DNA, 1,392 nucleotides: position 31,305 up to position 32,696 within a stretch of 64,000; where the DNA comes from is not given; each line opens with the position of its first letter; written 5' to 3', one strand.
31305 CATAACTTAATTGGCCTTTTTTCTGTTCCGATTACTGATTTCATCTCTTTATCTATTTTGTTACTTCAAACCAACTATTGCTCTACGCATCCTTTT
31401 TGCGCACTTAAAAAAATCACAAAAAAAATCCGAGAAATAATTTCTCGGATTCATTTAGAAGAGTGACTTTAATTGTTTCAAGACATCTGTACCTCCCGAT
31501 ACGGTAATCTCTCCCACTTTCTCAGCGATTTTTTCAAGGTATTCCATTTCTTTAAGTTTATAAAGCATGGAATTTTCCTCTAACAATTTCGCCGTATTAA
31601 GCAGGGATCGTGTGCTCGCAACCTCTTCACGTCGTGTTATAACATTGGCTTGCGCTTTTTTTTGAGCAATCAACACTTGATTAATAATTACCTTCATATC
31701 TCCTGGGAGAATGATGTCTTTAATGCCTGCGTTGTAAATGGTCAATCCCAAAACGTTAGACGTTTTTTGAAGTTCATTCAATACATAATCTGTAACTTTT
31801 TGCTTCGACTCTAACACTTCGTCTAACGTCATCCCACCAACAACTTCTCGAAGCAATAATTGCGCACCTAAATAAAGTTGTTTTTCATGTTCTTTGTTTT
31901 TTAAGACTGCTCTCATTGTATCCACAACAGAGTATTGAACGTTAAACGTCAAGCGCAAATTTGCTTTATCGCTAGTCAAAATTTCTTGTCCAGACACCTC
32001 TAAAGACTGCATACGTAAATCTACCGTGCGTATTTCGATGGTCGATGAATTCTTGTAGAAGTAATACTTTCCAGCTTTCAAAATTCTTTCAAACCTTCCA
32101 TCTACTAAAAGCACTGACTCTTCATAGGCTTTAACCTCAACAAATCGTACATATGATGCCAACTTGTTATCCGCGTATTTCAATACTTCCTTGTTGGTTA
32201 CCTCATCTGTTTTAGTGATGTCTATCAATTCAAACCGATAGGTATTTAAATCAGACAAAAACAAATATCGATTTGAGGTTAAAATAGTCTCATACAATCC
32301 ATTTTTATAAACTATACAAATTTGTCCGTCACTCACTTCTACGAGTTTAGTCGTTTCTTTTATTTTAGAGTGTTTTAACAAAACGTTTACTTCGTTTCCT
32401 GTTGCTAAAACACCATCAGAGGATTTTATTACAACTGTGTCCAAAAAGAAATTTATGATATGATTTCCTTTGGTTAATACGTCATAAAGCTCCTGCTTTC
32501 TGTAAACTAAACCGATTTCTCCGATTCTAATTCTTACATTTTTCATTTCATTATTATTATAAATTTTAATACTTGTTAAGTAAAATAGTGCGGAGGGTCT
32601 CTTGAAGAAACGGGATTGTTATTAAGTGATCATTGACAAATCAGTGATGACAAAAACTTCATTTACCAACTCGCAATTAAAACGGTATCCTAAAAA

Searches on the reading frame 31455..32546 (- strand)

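Call 27: search_protein_families(library=pfam, proteins=[window:31455-32546:-], max_evalue=0.00001)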
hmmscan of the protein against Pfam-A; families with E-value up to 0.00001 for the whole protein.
window:31455-32546:- (363 aa): 1 family
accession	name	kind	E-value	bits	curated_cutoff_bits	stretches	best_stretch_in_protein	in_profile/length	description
PF01145.31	Band_7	-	3.2e-24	86.4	23.6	1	137-308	2-175/176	SPFH domain / Band 7 family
